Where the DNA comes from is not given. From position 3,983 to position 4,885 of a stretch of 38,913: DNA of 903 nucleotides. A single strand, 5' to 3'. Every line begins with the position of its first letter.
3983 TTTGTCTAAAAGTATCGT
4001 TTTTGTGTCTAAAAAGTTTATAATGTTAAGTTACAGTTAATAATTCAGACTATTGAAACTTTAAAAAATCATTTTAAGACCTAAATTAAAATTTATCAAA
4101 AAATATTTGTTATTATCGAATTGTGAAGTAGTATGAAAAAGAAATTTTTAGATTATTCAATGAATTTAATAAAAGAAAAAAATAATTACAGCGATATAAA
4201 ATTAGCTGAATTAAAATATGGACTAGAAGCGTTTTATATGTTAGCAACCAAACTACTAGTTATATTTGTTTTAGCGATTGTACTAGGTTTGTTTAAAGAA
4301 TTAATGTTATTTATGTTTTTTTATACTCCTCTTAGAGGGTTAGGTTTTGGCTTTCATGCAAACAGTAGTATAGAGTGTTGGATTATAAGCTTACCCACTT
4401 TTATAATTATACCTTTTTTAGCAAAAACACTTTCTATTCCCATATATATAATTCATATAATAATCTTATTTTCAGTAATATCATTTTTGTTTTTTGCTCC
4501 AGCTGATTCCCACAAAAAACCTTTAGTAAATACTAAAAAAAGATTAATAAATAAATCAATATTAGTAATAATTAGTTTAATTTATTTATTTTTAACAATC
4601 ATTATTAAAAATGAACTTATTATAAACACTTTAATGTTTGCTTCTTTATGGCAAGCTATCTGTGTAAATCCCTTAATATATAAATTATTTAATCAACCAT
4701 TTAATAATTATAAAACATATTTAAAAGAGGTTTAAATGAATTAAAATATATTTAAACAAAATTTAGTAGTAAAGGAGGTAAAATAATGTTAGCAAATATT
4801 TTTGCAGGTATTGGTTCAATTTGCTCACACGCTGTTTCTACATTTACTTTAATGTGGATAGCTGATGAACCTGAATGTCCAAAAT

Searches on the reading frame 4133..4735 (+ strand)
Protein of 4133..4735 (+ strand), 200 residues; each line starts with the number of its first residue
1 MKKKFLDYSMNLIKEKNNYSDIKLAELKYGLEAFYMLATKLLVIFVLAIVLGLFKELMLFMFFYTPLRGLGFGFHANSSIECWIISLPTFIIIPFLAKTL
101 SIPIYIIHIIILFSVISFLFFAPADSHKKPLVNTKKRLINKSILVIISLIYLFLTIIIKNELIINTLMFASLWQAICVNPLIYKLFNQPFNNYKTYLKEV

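Call 3: search_protein_families(library=pfam, proteins=[window:4133-4735:+], max_evalue=1)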
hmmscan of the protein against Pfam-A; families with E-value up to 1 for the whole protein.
window:4133-4735:+ (200 aa): 1 family
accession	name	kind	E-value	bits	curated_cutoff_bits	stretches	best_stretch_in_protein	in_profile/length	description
PF04647.20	AgrB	-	3.9e-31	108.3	23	1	12-177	7-184/185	Accessory gene regulator B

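Call 4: search_protein_families(library=ncbifam, proteins=[window:4133-4735:+], max_evalue=1)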
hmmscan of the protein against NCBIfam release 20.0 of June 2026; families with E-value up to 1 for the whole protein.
window:4133-4735:+ (200 aa): 1 family
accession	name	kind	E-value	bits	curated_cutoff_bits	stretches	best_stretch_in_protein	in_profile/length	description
NF002210.0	PRK01100.1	equivalog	3.8e-35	121.5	282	1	13-198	22-207/210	accessory gene regulator ArgB-like protein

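Call 6: find_related_loci(query=window:4133-4735:+, collection=genome_contigs, flank=4000)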
Query window:4133-4735:+ (200 aa) in genome_contigs; peptide patterns used: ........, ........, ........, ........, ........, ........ (x = any residue, [..] = any of these).
468 stretches matched a pattern; 3 encode a relative of the query (tblastn E <= 1e-3); 3 distinct loci.
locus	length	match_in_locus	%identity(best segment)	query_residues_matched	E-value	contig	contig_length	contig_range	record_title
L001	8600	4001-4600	66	1-200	4e-81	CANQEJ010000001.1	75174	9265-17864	MAG: uncultured Bacilli bacterium isolate Lapin-007__bin15 genome assembly, contig: Lapin-007__NODE_57_length_75174_cov_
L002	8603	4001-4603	37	1-200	4e-36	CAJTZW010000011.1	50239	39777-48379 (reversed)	MAG TPA_asm: uncultured Bacilli bacterium isolate MGBC122606 genome assembly, contig: MGBC122606.11, whole genome shotgu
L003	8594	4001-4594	40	1-197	2e-35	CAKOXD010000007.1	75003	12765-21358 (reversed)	MAG: uncultured Bacilli bacterium isolate REFINED_METABAT215_TOP10_CONTIGS_1500_ASSEMBLY_K77_MERGED__Hadza_MoBio_hadza-E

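Call 48: find_related_loci(query=A4, collection=metagenome_contigs, flank=2000)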
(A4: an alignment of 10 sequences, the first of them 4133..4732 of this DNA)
Query A4 (200 aa) in metagenome_contigs; peptide patterns used: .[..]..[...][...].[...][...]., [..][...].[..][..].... (x = any residue, [..] = any of these).
322 stretches matched a pattern; 142 encode a relative of the query (tblastn E <= 1e-3); the best 80 are kept; 80 distinct loci.
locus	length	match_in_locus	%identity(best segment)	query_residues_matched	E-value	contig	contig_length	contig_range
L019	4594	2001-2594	44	1-198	4e-50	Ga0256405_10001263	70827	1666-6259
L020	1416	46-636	42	1-196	7e-50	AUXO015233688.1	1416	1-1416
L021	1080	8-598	41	1-197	2e-50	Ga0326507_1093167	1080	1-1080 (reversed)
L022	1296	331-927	47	1-199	2e-49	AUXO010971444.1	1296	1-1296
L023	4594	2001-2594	43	1-197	2e-47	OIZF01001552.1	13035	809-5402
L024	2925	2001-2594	42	1-197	2e-47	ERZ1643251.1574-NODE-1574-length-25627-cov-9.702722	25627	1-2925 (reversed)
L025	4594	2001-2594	42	1-197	2e-47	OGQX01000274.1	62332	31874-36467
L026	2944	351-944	41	1-197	5e-47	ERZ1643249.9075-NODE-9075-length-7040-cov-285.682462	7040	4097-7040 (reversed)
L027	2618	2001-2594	44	1-198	7e-47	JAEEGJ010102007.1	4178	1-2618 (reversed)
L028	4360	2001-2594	42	1-197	3e-46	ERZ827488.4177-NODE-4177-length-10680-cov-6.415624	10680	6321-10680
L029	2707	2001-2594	40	1-197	9e-46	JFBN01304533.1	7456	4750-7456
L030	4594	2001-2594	42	1-197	7e-46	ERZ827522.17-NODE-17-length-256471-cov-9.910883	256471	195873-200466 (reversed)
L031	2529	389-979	41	1-196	9e-46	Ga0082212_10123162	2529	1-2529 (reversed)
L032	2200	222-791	45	6-195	3e-45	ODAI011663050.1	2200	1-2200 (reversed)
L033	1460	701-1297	40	1-199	7e-46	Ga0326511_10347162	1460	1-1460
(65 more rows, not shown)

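Call 53: search_solved_structures(query=window:4133-4732:+, max_evalue=1, show_alignments=1)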
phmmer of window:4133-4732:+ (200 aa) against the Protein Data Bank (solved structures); distinct sequences matched with E-value up to 1: 3.
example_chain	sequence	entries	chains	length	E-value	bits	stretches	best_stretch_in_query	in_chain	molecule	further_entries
8j3v_A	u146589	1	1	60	0.16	15.2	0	102-131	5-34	Programmed cell death 1 ligand 2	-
7dnt_A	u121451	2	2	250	0.44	13.8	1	149-194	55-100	mRNA-decapping protein g5R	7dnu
8wqq_A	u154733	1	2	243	0.44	13.8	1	149-194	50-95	mRNA-decapping protein g5R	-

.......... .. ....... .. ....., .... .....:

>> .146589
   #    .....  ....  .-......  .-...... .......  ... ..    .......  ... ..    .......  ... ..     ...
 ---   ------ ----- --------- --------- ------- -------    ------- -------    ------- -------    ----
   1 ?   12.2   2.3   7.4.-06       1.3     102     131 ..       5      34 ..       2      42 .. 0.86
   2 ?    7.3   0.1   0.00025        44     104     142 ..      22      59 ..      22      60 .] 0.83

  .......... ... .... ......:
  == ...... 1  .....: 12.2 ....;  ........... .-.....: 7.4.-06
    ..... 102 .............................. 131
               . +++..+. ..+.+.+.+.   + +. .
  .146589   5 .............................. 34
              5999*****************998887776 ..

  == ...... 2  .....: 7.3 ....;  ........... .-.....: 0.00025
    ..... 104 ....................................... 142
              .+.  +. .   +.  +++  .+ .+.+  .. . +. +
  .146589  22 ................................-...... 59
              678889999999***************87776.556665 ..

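Call 56: search_protein_families(library=ncbifam, proteins=[L002:4654-4776:+, L001:4654-4764:+], max_evalue=1)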
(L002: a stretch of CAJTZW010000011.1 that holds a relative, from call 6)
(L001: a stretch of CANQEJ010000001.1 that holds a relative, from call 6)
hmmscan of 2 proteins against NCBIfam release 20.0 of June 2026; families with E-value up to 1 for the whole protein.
L002:4654-4776:+ (41 aa): 1 family
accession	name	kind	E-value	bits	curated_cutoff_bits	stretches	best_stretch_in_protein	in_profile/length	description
TIGR04223.1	quorum_AgrD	subfamily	1.8e-07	31.1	19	1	9-39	8-37/38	AgrD family cyclic lactone autoinducer peptide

L001:4654-4764:+ (37 aa): 1 family
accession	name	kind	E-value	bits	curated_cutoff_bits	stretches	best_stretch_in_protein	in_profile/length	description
TIGR04223.1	quorum_AgrD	subfamily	2.9e-05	24.1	19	1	2-37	3-38/38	AgrD family cyclic lactone autoinducer peptide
